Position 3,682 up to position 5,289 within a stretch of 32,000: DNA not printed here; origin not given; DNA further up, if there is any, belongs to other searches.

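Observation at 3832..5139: EPSP-synthase paralogue altered at the PEP/glyphosate-site residues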

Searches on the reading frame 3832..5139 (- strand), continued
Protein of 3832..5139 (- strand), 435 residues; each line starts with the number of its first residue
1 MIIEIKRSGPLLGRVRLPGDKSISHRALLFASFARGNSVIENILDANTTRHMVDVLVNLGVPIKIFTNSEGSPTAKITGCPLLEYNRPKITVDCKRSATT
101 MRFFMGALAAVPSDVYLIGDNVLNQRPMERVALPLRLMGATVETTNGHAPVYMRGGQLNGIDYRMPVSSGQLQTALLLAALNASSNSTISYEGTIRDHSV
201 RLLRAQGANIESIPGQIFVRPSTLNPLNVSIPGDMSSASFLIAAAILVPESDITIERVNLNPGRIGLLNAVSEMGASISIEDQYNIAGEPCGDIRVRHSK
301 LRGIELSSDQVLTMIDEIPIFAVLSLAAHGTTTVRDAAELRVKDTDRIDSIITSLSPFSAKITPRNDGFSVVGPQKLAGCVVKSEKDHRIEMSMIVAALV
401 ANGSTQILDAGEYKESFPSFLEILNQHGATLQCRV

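Call 32: search_protein_representatives(alignment_id=A3)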
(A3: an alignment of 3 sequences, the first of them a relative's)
Query: 3 sequences, 448 profile positions. Proteins with E-value up to 0.001 (for the whole library): 31520; up to 1e-10: 18102; up to 1e-30: 5883. The best 150 are listed.
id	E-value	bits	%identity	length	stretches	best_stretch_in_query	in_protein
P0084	1.0e-236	802.2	-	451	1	1-446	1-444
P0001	1.3e-234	795.2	-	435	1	10-444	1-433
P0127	1.1e-185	634.0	-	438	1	10-443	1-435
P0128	4.6e-151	519.8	-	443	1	10-442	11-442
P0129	1.7e-140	485.1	-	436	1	11-444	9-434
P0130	9.8e-136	469.3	-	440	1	12-444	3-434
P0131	2.1e-135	468.3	-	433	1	10-444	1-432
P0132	2.1e-134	464.9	-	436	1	12-439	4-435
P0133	8.2e-134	463.0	-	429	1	10-436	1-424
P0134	1.8e-132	458.6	-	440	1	12-442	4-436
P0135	1.9e-132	458.5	-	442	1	10-442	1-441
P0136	2.5e-132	458.1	-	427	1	12-435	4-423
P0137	1.2e-131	455.9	-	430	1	10-438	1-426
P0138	5.6e-131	453.7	-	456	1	18-443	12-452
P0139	5.9e-131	453.6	-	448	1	12-443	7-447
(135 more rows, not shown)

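Call 34: find_homologous_proteins(query=A3, max_evalue=1e-30)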
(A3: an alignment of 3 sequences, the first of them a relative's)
Query A3 (3 sequences) (435 aa, profile of the alignment): 7725 proteins with E <= 1e-30 among 8000 candidates; the best 120 are listed.
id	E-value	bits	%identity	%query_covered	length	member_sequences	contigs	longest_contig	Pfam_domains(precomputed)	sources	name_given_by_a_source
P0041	1.1e-241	820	48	97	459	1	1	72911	PF00275.26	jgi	jgi:3-phosphoshikimate 1-carboxyvinyltransferase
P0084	3.2e-236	802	44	97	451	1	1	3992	PF00275.26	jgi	jgi:3-phosphoshikimate 1-carboxyvinyltransferase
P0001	4.0e-234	795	100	100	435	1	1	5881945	PF00275.26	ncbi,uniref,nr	ncbi:3-phosphoshikimate 1-carboxyvinyltransferase [Acaryochloris marina]|uniref:3-phosphoshikimate 1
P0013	2.1e-196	671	49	97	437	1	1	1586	PF00275.26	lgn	-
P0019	1.7e-194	665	48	99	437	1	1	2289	PF00275.26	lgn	-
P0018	7.2e-194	663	48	97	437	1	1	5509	PF00275.26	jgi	-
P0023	6.1e-193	660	47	97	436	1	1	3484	PF00275.26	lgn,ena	-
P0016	1.3e-192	658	48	97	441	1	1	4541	PF00275.26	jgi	jgi:3-phosphoshikimate 1-carboxyvinyltransferase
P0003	3.0e-192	657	49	97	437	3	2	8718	PF00275.26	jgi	-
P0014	3.4e-192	657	48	97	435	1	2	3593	PF00275.26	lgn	-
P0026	6.9e-192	656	46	99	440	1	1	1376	PF00275.26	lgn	-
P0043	2.1e-191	654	48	96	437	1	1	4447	PF00275.26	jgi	jgi:3-phosphoshikimate 1-carboxyvinyltransferase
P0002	4.9e-191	653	50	97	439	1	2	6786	PF00275.26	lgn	-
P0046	2.0e-190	651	46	99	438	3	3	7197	PF00275.26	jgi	-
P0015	2.8e-190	651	48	97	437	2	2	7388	PF00275.26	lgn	-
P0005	2.9e-190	651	49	97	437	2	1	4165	PF00275.26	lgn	-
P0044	3.8e-190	650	47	98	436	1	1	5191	PF00275.26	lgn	-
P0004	5.2e-190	650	50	97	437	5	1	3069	PF00275.26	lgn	-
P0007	2.0e-189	648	51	97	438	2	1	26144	PF00275.26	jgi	jgi:3-phosphoshikimate 1-carboxyvinyltransferase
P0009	4.1e-189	647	49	97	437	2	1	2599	PF00275.26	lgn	-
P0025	9.5e-189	646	47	97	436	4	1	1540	PF00275.26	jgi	jgi:3-phosphoshikimate 1-carboxyvinyltransferase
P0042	1.1e-188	646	47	97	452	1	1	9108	PF00275.26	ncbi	-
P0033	2.3e-188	644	47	97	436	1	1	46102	PF00275.26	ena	-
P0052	4.0e-188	644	46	97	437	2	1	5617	PF00275.26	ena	-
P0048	4.2e-188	644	48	97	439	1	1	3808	PF00275.26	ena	-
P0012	6.4e-188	643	48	97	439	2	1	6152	PF00275.26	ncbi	-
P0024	9.4e-188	642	47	97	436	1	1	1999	PF00275.26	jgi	jgi:3-phosphoshikimate 1-carboxyvinyltransferase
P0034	1.3e-187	642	47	97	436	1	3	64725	PF00275.26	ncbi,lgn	-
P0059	3.1e-187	641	47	97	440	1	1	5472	PF00275.26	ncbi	-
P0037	3.1e-187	641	48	97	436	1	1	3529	PF00275.26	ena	-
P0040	9.2e-187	639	47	100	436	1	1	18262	PF00275.26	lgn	-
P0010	1.5e-186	639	47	100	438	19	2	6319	PF00275.26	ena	-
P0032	1.7e-186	638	48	97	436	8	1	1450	PF00275.26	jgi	jgi:3-phosphoshikimate 1-carboxyvinyltransferase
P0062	1.9e-186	638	44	100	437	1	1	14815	PF00275.26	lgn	-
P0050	3.5e-186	637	46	97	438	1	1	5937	PF00275.26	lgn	-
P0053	4.2e-186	637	46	97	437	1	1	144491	PF00275.26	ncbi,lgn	-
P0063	4.4e-186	637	46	100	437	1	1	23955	PF00275.26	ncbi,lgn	-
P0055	4.5e-186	637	46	97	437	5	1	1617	PF00275.26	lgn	-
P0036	6.7e-186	636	47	98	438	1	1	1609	PF00275.26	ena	-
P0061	6.8e-186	636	47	97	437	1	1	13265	PF00275.26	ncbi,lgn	-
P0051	7.7e-186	636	47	97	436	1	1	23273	PF00275.26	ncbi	-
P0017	2.9e-185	634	48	97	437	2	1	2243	PF00275.26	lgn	-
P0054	3.1e-185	634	46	97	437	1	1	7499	PF00275.26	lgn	-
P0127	3.5e-185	634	46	100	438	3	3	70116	PF00275.26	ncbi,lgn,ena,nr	ncbi:MAG TPA: 3-phosphoshikimate 1-carboxyvinyltransferase [Anaerolineae bacterium]|nr:3-phosphoshik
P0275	6.2e-185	633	46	97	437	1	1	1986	PF00275.26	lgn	-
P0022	6.4e-185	633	47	97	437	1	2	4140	PF00275.26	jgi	jgi:3-phosphoshikimate 1-carboxyvinyltransferase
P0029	1.2e-184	632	46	100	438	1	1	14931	PF00275.26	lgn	-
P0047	1.2e-184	632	47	97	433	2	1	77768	PF00275.26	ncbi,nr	ncbi:MAG: 3-phosphoshikimate 1-carboxyvinyltransferase [Anaerolineae bacterium]|nr:3-phosphoshikimat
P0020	2.3e-184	631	48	97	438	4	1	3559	PF00275.26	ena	-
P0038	1.5e-183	629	47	98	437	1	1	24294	PF00275.26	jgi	-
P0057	2.1e-183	628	46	97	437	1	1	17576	PF00275.26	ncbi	ncbi:MAG: 3-phosphoshikimate 1-carboxyvinyltransferase [Anaerolineae bacterium]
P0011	2.4e-183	628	48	97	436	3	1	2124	PF00275.26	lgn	-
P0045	3.2e-183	628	46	99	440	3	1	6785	PF00275.26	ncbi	-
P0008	4.3e-183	627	48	98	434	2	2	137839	PF00275.26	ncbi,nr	ncbi:MAG: 3-phosphoshikimate 1-carboxyvinyltransferase [Anaerolineaceae bacterium]|nr:3-phosphoshiki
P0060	8.8e-183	626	46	97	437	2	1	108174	PF00275.26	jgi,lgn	-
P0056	2.3e-182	625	46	100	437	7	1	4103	PF00275.26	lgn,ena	-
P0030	2.9e-182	624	48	96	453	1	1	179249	PF00275.26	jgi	jgi:3-phosphoshikimate 1-carboxyvinyltransferase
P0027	4.4e-182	624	46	100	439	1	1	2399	PF00275.26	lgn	-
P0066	1.0e-181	623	46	100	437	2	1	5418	PF00275.26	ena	-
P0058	6.9e-181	620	47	97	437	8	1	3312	PF00275.26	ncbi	-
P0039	7.2e-181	620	46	100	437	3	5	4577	PF00275.26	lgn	-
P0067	4.2e-180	617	46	97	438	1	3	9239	PF00275.26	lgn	-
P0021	2.4e-179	615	47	97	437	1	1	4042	PF00275.26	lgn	-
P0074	3.6e-179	614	46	92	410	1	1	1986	PF00275.26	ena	-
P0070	1.5e-178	612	46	97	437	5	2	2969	PF00275.26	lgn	-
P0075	3.0e-178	611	47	93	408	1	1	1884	PF00275.26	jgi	jgi:3-phosphoshikimate 1-carboxyvinyltransferase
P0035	8.1e-178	610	47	97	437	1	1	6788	PF00275.26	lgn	-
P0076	1.2e-170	586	48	90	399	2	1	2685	PF00275.26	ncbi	ncbi:MAG: 3-phosphoshikimate 1-carboxyvinyltransferase, partial [Chloroflexi bacterium]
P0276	2.5e-159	549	43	100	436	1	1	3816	PF00275.26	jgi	jgi:3-phosphoshikimate 1-carboxyvinyltransferase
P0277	4.0e-158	545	40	100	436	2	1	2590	PF00275.26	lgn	-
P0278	3.3e-157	542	43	97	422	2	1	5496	PF00275.26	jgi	jgi:3-phosphoshikimate 1-carboxyvinyltransferase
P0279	1.1e-156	540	45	97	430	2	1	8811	PF00275.26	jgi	jgi:3-phosphoshikimate 1-carboxyvinyltransferase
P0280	1.9e-154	533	43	96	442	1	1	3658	PF00275.26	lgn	-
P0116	4.6e-154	531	41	100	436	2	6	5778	PF00275.26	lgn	-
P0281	5.5e-154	531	43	100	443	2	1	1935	PF00275.26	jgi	jgi:3-phosphoshikimate 1-carboxyvinyltransferase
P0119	9.6e-154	530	44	97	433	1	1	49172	PF00275.26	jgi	jgi:3-phosphoshikimate 1-carboxyvinyltransferase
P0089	3.4e-153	529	43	99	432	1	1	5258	PF00275.26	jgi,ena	-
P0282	7.5e-153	527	42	99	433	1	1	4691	PF00275.26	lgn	-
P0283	8.1e-153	527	43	99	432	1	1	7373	PF00275.26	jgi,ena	-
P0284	1.5e-152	526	43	96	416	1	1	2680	PF00275.26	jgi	jgi:3-phosphoshikimate 1-carboxyvinyltransferase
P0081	1.6e-152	526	43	97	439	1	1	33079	PF00275.26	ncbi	-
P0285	1.9e-152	526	45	97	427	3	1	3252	PF00275.26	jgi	-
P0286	1.4e-151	523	45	97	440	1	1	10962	PF00275.26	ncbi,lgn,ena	-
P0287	5.1e-151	521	51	77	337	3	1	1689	PF00275.26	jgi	jgi:3-phosphoshikimate 1-carboxyvinyltransferase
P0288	8.9e-151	521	45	97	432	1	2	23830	PF00275.26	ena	-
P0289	9.1e-151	521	46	97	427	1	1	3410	PF00275.26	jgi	jgi:3-phosphoshikimate 1-carboxyvinyltransferase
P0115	4.2e-150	518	45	98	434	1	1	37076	PF00275.26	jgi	jgi:3-phosphoshikimate 1-carboxyvinyltransferase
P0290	4.5e-150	518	44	99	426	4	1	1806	PF00275.26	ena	-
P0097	5.0e-150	518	43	97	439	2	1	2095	PF00275.26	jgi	-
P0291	7.0e-150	518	43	95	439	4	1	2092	PF00275.26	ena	-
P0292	1.6e-149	516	43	99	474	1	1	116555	PF00275.26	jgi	jgi:3-phosphoshikimate 1-carboxyvinyltransferase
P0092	2.3e-149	516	45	100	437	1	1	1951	PF00275.26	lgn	-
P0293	2.3e-149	516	44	99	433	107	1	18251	PF00275.26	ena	-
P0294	5.6e-149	515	46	97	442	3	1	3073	PF00275.26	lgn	-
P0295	1.3e-148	514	46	98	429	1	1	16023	PF00275.26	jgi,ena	jgi:3-phosphoshikimate 1-carboxyvinyltransferase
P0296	1.5e-148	513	43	98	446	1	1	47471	PF00275.26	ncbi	-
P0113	1.5e-148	513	44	100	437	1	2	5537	PF00275.26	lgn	-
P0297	2.5e-148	513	43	97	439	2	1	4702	PF00275.26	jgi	jgi:3-phosphoshikimate 1-carboxyvinyltransferase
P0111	2.6e-148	512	46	95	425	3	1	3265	PF00275.26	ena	-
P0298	2.6e-148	512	44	100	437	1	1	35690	PF00275.26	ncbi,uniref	ncbi:3-phosphoshikimate 1-carboxyvinyltransferase [Thermoflexus sp.]|uniref:3-phosphoshikimate 1-car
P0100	2.6e-148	512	46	97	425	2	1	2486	PF00275.26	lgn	-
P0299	2.7e-148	512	42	99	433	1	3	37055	PF00275.26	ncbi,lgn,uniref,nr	ncbi:MAG: 3-phosphoshikimate 1-carboxyvinyltransferase [Thermoflexus sp.]|uniref:3-phosphoshikimate 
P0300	2.9e-148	512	42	99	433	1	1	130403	PF00275.26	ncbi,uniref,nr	ncbi:3-phosphoshikimate 1-carboxyvinyltransferase [Thermoflexus sp.]|uniref:3-phosphoshikimate 1-car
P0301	5.5e-148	511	46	97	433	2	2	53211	PF00275.26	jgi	-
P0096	6.1e-148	511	44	97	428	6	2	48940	PF00275.26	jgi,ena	jgi:3-phosphoshikimate 1-carboxyvinyltransferase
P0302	7.1e-148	511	42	99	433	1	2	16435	PF00275.26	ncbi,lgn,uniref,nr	ncbi:3-phosphoshikimate 1-carboxyvinyltransferase [Thermoflexus sp.]|uniref:3-phosphoshikimate 1-car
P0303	7.4e-148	511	44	97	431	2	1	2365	PF00275.26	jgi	-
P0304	1.1e-147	510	42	98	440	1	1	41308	PF00275.26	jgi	-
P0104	1.3e-147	510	46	95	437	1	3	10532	PF00275.26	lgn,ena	-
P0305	1.6e-147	510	44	97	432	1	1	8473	PF00275.26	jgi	-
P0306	3.4e-147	509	44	99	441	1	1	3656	PF00275.26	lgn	-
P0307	4.1e-147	509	45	98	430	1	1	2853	PF00275.26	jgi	jgi:3-phosphoshikimate 1-carboxyvinyltransferase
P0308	4.1e-147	509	46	98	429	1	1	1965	PF00275.26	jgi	jgi:3-phosphoshikimate 1-carboxyvinyltransferase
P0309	7.4e-147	508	44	99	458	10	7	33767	PF00275.26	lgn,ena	-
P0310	8.4e-147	508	42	98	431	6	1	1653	PF00275.26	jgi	jgi:3-phosphoshikimate 1-carboxyvinyltransferase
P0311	9.8e-147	507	44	97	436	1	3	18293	PF00275.26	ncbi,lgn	-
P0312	1.1e-146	507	42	99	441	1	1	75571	PF00275.26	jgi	-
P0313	1.1e-146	507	44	97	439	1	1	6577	PF00275.26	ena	-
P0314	1.1e-146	507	44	97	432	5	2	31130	PF00275.26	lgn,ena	-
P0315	1.6e-146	507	43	95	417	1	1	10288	PF00275.26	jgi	jgi:3-phosphoshikimate 1-carboxyvinyltransferase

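Call 67: search_dna_similar(query=window:3832-5139:-, collection=plasmids, mode=protein, max_rows=15, max_evalue=1e-20)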
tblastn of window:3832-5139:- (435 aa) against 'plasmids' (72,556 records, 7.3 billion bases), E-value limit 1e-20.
Records with a match: 38; places in all: 38; records where one place covers at least 80% of the query: 37.
Best place of each record, by identity: <60% 38.
By first word of the organism name: Thioclava 5; Sinorhizobium 4; Acinetobacter 3; Pseudomonas 2; Listeria 2; Tritonibacter 2; Thermovirga 1; Brevibacillus 1; Sphingomonas 1; Enterobacter 1; and 16 more.
By predicted mobility (MOB-suite, as given by PLSDB): non-mobilizable 30; conjugative 5; mobilizable 3.
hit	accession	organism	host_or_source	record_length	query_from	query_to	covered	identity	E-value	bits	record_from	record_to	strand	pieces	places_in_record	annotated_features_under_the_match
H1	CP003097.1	Thermovirga lienii DSM 17291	production water from an oil well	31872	9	425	96%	39.9%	6e-68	241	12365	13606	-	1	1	3-phosphoshikimate 1-carboxyvinyltransferase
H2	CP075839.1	Pseudomonas aeruginosa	Homo sapiens,Cell culture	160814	1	428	98%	37.9%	3e-67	239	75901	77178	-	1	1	bifunctional prephenate dehydrogenase/3-phosphoshikimate ...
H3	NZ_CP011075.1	Brevibacillus laterosporus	Oryza sativa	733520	1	424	97%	37.9%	2e-69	245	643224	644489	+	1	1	aroA: 3-phosphoshikimate 1-carboxyvinyltransferase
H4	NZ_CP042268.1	Pseudomonas aeruginosa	Homo sapiens,sputum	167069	1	428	98%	37.2%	2e-66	237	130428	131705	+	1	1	bifunctional prephenate dehydrogenase/3-phosphoshikimate ...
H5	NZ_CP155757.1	Sphingomonas parapaucimobilis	Chinese cabbage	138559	5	429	98%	36.3%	1e-57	211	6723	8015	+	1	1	aroA: 3-phosphoshikimate 1-carboxyvinyltransferase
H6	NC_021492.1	Enterobacter sp. R4-368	-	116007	15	420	93%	37.9%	3e-59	216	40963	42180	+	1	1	aroA: 3-phosphoshikimate 1-carboxyvinyltransferase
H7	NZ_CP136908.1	Klebsiella sp. w6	tissue sample,Breeding Pond Sediment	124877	15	420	93%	37.9%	3e-59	216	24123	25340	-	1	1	aroA: 3-phosphoshikimate 1-carboxyvinyltransferase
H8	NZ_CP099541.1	Pantoea stewartii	Oryza sativa,cell culture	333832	15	420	93%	37.9%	3e-59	216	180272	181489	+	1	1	aroA: 3-phosphoshikimate 1-carboxyvinyltransferase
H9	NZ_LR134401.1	Listeria monocytogenes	Homo sapiens,Vein blood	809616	11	422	95%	37.0%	2e-63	228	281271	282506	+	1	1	aroA: 3-phosphoshikimate 1-carboxyvinyltransferase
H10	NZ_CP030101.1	Listeria monocytogenes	Environment,water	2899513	11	422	95%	36.9%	5e-62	224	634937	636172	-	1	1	none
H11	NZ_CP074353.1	Siccibacter colletis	tissue sample,leaves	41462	13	433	97%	36.0%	2e-66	237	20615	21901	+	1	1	none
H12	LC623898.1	uncultured bacterium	-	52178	13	433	97%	36.0%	2e-66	237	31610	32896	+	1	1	aroA: 3-phosphoshikimate 1-carboxyvinyltransferase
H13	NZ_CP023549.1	Rhodobacter sp. CZR27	cell culture,paddy soil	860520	6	429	97%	35.7%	2e-53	199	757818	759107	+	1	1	aroA: 3-phosphoshikimate 1-carboxyvinyltransferase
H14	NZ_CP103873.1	Herbaspirillum huttiense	tea plant,single cell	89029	11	432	97%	35.8%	1e-54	203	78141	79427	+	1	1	aroA: 3-phosphoshikimate 1-carboxyvinyltransferase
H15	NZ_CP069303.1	Shinella sp. PSBB067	monoisolate,Minnesota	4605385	6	432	98%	35.4%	6e-51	192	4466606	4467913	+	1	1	none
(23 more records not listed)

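Call 77: search_protein_families(library=ncbifam, proteins=[P0041, P0084, L001:13060-14382:+, P0002, P0127], max_evalue=1e-30)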
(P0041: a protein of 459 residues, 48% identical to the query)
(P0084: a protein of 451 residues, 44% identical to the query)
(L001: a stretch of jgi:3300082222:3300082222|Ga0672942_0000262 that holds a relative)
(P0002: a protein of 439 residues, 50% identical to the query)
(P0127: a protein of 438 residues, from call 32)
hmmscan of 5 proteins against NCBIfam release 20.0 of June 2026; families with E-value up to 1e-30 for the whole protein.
P0041 (459 aa): 3 families
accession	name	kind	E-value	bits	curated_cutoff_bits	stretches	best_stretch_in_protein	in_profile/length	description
NF011381.1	PRK14806.1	equivalog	1.2e-120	403.9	902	1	21-457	300-732/733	bifunctional prephenate dehydrogenase/3-phosphoshikimate 1-carboxyvinyltransferase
TIGR01356.1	aroA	equivalog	1.3e-105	353.6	287.25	1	35-452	1-413/415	3-phosphoshikimate 1-carboxyvinyltransferase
NF008816.0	PRK11860.1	equivalog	1.6e-40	138.9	943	1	34-450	16-434/662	bifunctional 3-phosphoshikimate 1-carboxyvinyltransferase/cytidylate kinase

P0084 (451 aa): 3 families
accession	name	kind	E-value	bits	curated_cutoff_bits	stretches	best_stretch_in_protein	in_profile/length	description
NF011381.1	PRK14806.1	equivalog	5.2e-115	385.3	902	1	13-441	305-731/733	bifunctional prephenate dehydrogenase/3-phosphoshikimate 1-carboxyvinyltransferase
TIGR01356.1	aroA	equivalog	3.3e-97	325.9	287.25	1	22-437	1-413/415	3-phosphoshikimate 1-carboxyvinyltransferase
NF008816.0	PRK11860.1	equivalog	5.8e-39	133.7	943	1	19-437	14-436/662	bifunctional 3-phosphoshikimate 1-carboxyvinyltransferase/cytidylate kinase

L001:13060-14382:+ (440 aa): 3 families
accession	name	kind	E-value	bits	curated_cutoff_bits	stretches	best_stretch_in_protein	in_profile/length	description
TIGR01356.1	aroA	equivalog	1.1e-101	340.7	287.25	1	18-432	1-414/415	3-phosphoshikimate 1-carboxyvinyltransferase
NF011381.1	PRK14806.1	equivalog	9.8e-56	189.4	902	1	3-431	299-727/733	bifunctional prephenate dehydrogenase/3-phosphoshikimate 1-carboxyvinyltransferase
NF008816.0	PRK11860.1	equivalog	1.7e-51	175.1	943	1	7-431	6-436/662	bifunctional 3-phosphoshikimate 1-carboxyvinyltransferase/cytidylate kinase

P0002 (439 aa): 3 families
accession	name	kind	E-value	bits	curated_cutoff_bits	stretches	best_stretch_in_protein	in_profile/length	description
NF011381.1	PRK14806.1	equivalog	1.1e-126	423.9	902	1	3-435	304-731/733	bifunctional prephenate dehydrogenase/3-phosphoshikimate 1-carboxyvinyltransferase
TIGR01356.1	aroA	equivalog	1.6e-112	376.3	287.25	1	13-432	1-414/415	3-phosphoshikimate 1-carboxyvinyltransferase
NF008816.0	PRK11860.1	equivalog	1.5e-45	155.5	943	1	10-430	14-435/662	bifunctional 3-phosphoshikimate 1-carboxyvinyltransferase/cytidylate kinase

P0127 (438 aa): 3 families
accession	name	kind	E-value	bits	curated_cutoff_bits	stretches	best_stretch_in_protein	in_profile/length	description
NF011381.1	PRK14806.1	equivalog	1.4e-125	420.3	902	1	3-436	304-732/733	bifunctional prephenate dehydrogenase/3-phosphoshikimate 1-carboxyvinyltransferase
TIGR01356.1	aroA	equivalog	5.5e-108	361.4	287.25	1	14-432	2-414/415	3-phosphoshikimate 1-carboxyvinyltransferase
NF008816.0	PRK11860.1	equivalog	2e-45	155.1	943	1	6-432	10-437/662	bifunctional 3-phosphoshikimate 1-carboxyvinyltransferase/cytidylate kinase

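Call 82: predict_structure(alignment_id=A5)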
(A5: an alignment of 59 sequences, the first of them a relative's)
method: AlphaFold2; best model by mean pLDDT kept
length: 435 residues; sequences in the alignment: 59
mean_pLDDT: 93.3   pTM: 0.91
mean pLDDT of the five models: 93.3, 93.2, 92.9, 92.8, 92.4
residues with pLDDT >= 90: 347; 70-90: 81; 50-70: 7; < 50: 0
segments of 3 or more residues with pLDDT < 50: none
pLDDT, mean of each block of 10 residues (from residue 1): 93 96 95 96 90 89 93 94 72 90 94 91 88 97 94 93 91 96 96 89 96 95 95 97 98 98 94 98 93 98 94 91 98 91 80 97 96 98 90 98 96 90 96 90
secondary structure, 60 per line:
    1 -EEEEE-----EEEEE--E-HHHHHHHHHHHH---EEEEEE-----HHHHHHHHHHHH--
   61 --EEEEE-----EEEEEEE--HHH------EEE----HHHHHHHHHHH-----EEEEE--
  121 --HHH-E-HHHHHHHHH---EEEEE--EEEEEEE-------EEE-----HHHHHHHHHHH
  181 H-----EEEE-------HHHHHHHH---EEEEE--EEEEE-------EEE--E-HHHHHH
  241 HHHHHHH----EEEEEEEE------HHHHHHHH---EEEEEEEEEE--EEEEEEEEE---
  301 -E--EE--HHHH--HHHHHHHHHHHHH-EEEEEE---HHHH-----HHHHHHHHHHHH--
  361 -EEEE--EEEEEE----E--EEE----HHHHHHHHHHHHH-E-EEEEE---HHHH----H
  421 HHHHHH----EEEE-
elements in order: E2-6 E12-16 H21-32 E36-41 H47-58 E63-67 E73-79 E91-93 H98-108 E114-118 H129-137 E141-145 E148-154 E162-164 H170-181 E187-190 H198-205 E209-213 E216-220 E228-230 H235-247 E252-259 H266-273 E277-286 E289-297 H309-312 H315-327 E329-334 H338-341 H347-358 E362-365 E368-373 E381-383 H388-400 E404-408 H412-415 H420-426 E431-434
